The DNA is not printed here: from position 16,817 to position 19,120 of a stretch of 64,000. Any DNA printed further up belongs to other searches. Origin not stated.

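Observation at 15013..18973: Tandem paralog pair of an uncharacterized 660-aa membrane protein family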

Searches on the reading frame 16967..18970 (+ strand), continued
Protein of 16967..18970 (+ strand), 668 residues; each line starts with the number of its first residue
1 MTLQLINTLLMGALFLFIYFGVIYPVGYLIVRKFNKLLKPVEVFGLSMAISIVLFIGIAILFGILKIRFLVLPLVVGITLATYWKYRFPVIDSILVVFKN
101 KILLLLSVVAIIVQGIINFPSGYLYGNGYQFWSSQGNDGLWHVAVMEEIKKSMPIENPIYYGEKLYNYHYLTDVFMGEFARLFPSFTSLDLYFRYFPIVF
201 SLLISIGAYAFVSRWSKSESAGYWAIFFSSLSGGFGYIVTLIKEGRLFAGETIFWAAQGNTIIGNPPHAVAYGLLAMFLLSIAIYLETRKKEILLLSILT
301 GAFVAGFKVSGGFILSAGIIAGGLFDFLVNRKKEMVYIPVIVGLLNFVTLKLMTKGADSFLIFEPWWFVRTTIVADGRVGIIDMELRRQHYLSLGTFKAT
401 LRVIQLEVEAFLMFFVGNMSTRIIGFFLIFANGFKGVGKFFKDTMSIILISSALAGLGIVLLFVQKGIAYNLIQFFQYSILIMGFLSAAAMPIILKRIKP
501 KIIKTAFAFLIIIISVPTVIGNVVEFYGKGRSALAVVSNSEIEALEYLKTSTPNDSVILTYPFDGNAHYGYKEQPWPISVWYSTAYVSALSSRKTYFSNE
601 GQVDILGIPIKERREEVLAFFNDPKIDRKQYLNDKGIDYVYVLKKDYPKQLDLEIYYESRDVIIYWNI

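Call 34: search_protein_families(library=pfam, proteins=[L001:6568-9990:+, P0147, P0159, P0173, P0176, P0192, P0204, P0230, P0236], max_evalue=0.01)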
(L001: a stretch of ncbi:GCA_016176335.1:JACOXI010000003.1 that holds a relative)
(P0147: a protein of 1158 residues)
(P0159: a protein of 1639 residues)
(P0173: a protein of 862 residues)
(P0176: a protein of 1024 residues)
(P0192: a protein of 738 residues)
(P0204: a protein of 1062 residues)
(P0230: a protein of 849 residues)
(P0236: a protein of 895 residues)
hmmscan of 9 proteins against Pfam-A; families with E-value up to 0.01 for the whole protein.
L001:6568-9990:+ (1141 aa): 0 families

P0147 (1158 aa): 0 families

P0159 (1639 aa): 2 families
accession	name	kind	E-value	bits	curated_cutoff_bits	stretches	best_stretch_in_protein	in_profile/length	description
PF13440.11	Polysacc_synt_3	-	9.5e-55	186.3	23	1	50-333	2-283/293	Polysaccharide biosynthesis protein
PF01943.22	Polysacc_synt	-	3.6e-27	95.9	28.2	1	27-294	3-274/274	Polysaccharide biosynthesis protein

P0173 (862 aa): 0 families

P0176 (1024 aa): 1 family
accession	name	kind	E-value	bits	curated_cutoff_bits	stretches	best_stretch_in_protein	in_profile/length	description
PF09527.15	ATPase_gene1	-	0.009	16.5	26.6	1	832-861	9-38/54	Putative F0F1-ATPase subunit Ca2+/Mg2+ transporter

P0192 (738 aa): 0 families

P0204 (1062 aa): 0 families

P0230 (849 aa): 0 families

P0236 (895 aa): 0 families

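Call 36: find_related_loci(query=A1, collection=genome_contigs, flank=10000)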
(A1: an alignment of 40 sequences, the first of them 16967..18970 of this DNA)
Query A1 (668 aa) in genome_contigs; peptide patterns used: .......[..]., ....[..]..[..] (x = any residue, [..] = any of these).
70 stretches matched a pattern; 47 encode a relative of the query (tblastn E <= 1e-3); 45 distinct loci.
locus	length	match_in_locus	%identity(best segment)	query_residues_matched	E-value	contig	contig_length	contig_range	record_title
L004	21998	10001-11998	47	4-665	0e+0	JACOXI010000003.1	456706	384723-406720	MAG: Candidatus Daviesbacteria bacterium isolate NC_groundwater_149_Ag_S-0.1um_39_14 S4_GD2017_2_S1_scaffold_3, whole ge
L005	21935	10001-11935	47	24-665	0e+0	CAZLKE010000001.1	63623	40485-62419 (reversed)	MAG TPA_asm: uncultured Gammaproteobacteria bacterium isolate SRP050083_co1_414 genome assembly, contig: NODE_94_length_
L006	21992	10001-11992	47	5-665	0e+0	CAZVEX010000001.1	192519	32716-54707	MAG TPA_asm: uncultured Gammaproteobacteria bacterium isolate binchicken_co38_210 genome assembly, contig: NODE_177_leng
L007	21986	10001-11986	45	7-665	0e+0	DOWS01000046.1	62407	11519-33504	MAG TPA_asm: Candidatus Daviesbacteria bacterium isolate UBA9644 contig_3810, whole genome shotgun sequence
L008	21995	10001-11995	46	5-665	0e+0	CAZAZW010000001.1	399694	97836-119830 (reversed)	MAG TPA_asm: uncultured Gammaproteobacteria bacterium isolate SRP090828_co2_161 genome assembly, contig: NODE_2_length_3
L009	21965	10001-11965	45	14-665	8e-178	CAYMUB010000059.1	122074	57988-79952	MAG TPA_asm: uncultured Gammaproteobacteria bacterium isolate binchicken_co203_488 genome assembly, contig: k141_370093,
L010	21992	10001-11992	45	4-665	2e-179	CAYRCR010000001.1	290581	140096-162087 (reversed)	MAG TPA_asm: uncultured Gammaproteobacteria bacterium isolate SRP050083_co1_366 genome assembly, contig: NODE_3_length_2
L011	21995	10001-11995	45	5-664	1e-170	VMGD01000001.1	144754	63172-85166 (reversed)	MAG: Microgenomates group bacterium Gr01-1014_7 G01um10147_scaffold_25, whole genome shotgun sequence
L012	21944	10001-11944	45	22-665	2e-170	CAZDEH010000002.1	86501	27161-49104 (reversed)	MAG TPA_asm: uncultured Gammaproteobacteria bacterium isolate SRP050083_co3_643 genome assembly, contig: NODE_98_length_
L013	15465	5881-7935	42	3-665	8e-170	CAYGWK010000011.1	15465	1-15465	MAG TPA_asm: uncultured Gammaproteobacteria bacterium isolate ERP119294_co3_383 genome assembly, contig: NODE_2515_lengt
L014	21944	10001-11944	45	24-665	3e-166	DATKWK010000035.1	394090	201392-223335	MAG TPA_asm: Candidatus Bathyarchaeia archaeon isolate SMAG_U14161 k141_3311682, whole genome shotgun sequence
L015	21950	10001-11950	42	24-665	7e-166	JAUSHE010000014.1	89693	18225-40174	MAG: Candidatus Daviesbacteria bacterium isolate E14_metabat.bin.170_sub E14_k141_1409817, whole genome shotgun sequence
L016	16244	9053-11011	45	22-665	6e-166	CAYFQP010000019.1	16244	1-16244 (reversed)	MAG TPA_asm: uncultured Gammaproteobacteria bacterium isolate ERP108616_co1_137 genome assembly, contig: k119_917716, wh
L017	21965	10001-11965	45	14-665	3e-164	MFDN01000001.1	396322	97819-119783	MAG: Candidatus Daviesbacteria bacterium RIFCSPLOWO2_01_FULL_39_23 rifcsplowo2_01_scaffold_1, whole genome shotgun seque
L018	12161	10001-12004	40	5-665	2e-164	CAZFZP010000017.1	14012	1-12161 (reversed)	MAG TPA_asm: uncultured Gammaproteobacteria bacterium isolate SRP050083_co3_227 genome assembly, contig: NODE_3524_lengt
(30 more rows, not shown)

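Call 73: find_encoding_contigs(protein=window:16967-18970:+, flank=3000, max_places=4)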
Protein window:16967-18970:+ (668 aa): 5 contigs read that carry it; 4 places shown.
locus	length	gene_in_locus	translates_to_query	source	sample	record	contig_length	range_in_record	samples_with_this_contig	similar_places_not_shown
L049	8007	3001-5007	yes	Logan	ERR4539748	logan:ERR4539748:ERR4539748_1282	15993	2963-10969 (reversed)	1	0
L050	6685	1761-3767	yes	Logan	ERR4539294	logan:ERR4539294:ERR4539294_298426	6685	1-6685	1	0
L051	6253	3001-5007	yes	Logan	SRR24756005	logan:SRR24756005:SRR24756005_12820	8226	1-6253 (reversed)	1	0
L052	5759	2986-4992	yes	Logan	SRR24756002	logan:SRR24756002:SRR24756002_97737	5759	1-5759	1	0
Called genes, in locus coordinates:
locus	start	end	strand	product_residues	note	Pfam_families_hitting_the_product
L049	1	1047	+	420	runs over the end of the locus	PF09594:GT87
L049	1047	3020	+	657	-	-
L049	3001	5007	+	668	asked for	-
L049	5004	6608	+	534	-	PF13231:PMT_2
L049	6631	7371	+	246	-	PF00535:Glycos_transf_2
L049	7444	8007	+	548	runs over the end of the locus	PF02366:PMT (weak), PF13231:PMT_2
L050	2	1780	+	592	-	?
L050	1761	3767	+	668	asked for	-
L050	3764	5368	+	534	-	PF13231:PMT_2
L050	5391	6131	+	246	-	PF00535:Glycos_transf_2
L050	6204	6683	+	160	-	?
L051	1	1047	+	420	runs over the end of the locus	PF09594:GT87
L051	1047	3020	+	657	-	-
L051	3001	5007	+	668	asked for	-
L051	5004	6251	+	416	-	?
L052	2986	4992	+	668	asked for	-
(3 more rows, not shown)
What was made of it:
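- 15013..16986 (+): Paralog A (657 aa from ATG 15013; a TTG at 15010 is the alternative start). It is a GT-C_A-type membrane glycosyltransferase of the A clade, here without the N-terminal deacetylase-fold domain that most A-clade relatives carry. Called as 657 aa on other contigs (call 73).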
